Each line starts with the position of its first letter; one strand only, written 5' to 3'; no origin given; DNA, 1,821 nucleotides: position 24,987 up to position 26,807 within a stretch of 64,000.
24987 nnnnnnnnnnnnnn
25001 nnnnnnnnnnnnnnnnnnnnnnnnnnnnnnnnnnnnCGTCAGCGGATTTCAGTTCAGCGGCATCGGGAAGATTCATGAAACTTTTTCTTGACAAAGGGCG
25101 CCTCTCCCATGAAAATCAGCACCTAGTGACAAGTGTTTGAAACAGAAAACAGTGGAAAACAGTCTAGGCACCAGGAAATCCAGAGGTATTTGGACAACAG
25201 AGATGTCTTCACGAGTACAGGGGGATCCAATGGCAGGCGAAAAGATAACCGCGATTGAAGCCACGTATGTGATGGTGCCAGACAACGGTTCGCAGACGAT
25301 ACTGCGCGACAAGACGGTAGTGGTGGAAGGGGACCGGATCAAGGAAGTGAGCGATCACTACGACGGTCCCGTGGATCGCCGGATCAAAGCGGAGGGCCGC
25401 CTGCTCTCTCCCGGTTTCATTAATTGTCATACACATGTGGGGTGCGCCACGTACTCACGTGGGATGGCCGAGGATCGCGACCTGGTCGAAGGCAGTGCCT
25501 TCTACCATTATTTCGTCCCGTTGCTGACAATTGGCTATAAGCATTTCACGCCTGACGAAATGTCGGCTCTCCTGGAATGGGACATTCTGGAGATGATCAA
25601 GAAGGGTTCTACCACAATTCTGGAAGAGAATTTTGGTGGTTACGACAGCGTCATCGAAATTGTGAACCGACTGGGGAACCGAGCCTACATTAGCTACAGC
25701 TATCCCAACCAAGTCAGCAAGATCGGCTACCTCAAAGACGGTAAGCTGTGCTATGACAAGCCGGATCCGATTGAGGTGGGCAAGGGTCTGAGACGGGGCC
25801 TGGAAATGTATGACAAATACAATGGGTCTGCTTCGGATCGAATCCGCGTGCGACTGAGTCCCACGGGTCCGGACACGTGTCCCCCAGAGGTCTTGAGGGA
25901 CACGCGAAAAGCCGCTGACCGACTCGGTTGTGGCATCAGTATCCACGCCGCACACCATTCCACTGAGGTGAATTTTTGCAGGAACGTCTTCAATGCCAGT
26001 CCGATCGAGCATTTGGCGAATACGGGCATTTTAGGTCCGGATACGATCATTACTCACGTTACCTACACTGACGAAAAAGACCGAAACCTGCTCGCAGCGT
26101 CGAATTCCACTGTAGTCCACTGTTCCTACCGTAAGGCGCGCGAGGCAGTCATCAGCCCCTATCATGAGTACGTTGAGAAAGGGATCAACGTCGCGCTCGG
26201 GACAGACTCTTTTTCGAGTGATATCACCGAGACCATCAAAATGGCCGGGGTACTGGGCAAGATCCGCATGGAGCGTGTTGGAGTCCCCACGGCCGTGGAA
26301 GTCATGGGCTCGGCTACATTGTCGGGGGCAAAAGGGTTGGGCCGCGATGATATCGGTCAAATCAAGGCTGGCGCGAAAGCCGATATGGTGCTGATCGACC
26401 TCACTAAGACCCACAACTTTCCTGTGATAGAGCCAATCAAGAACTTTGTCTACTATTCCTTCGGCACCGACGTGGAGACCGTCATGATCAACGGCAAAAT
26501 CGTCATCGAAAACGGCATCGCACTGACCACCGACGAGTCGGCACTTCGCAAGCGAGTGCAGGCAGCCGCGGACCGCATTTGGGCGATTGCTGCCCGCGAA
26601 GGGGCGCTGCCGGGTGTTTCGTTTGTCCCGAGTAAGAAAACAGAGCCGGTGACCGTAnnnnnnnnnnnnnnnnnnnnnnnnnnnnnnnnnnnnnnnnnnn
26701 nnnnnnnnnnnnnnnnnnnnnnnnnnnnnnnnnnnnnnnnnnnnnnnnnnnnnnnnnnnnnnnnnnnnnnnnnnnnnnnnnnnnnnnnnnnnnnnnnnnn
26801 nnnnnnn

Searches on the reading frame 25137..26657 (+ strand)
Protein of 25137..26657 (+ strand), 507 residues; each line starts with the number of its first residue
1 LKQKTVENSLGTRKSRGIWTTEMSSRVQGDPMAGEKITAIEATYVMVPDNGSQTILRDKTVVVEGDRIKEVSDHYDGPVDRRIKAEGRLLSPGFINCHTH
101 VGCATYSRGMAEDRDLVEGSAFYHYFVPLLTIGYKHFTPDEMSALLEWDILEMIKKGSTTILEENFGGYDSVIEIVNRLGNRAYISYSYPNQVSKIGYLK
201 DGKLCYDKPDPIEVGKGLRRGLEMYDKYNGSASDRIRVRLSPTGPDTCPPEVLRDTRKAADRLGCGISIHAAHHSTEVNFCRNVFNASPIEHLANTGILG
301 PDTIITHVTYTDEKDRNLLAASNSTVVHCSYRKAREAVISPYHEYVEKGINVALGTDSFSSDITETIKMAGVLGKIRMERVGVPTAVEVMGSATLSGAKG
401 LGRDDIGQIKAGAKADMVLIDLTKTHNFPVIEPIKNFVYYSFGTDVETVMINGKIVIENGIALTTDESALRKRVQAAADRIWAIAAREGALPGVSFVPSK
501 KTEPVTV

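Call 3: search_protein_families(library=pfam, proteins=[window:25137-26657:+], max_evalue=0.01)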
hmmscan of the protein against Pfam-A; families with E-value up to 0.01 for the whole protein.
window:25137-26657:+ (507 aa): 2 families
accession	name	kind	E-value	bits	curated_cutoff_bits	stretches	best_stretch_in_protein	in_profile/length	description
PF01979.26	Amidohydro_1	-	9.6e-35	120.9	25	1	90-456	2-345/345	Amidohydrolase family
PF07969.17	Amidohydro_3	-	6.4e-13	49.4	29.7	1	215-456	239-471/472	Amidohydrolase family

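Call 29: search_protein_families(library=ncbifam, proteins=[window:25137-26657:+], max_evalue=0.00001)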
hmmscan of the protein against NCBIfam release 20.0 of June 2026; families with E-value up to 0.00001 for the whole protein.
window:25137-26657:+ (507 aa): 37 families (the best 25 are shown)
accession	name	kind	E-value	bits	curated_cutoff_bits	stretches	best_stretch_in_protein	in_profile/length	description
NF004801.0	PRK06151.1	subfamily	4.1e-82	276.6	416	1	36-483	2-464/491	chlorohydrolase family protein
NF004701.0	PRK06038.1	equivalog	8.2e-68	229.1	609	1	40-481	8-426/432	N-ethylammeline chlorohydrolase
NF006252.0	PRK08393.1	equivalog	9.5e-62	209.4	617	1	54-477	17-419/424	N-ethylammeline chlorohydrolase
NF005557.0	PRK07228.1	equivalog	2.7e-61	207.7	522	1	44-482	9-438/445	5'-deoxyadenosine deaminase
NF006549.0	PRK09045.1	equivalog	1.4e-54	185.4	540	1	38-482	10-440/444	TRZ/ATZ family hydrolase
NF006055.0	PRK08203.1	equivalog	2.1e-47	161.7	532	1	39-483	7-452/455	8-oxoguanine deaminase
NF006056.0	PRK08204.1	subfamily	4.9e-43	147.5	391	1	56-486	22-445/449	hypothetical protein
NF005540.0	PRK07203.1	equivalog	3e-42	144.8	444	1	50-483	13-440/444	putative aminohydrolase SsnA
TIGR03314.1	Se_ssnA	subfamily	1.1e-37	129.9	455.5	1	52-483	14-439/441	putative selenium metabolism protein SsnA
NF004995.0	PRK06380.1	subfamily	4.6e-35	121.4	567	1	45-467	9-409/418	metal-dependent hydrolase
NF006681.0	PRK09229.1-2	equivalog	6.2e-34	117.5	362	1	232-477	196-447/451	formimidoylglutamate deiminase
NF012037.0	PRK15493.1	equivalog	1.9e-33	115.9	779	1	36-469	2-421/435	bifunctional S-methyl-5'-thioadenosine deaminase/S-adenosylhomocysteine deaminase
NF009059.0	PRK12393.1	equivalog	2.1e-33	115.8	543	1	227-481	195-455/460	amidohydrolase family protein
NF005211.0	PRK06687.1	equivalog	9.6e-27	93.8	703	1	55-466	18-418/419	TRZ/ATZ family protein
TIGR02022.1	hutF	equivalog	6.6e-23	81.2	413.05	1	250-469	215-443/455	formimidoylglutamate deiminase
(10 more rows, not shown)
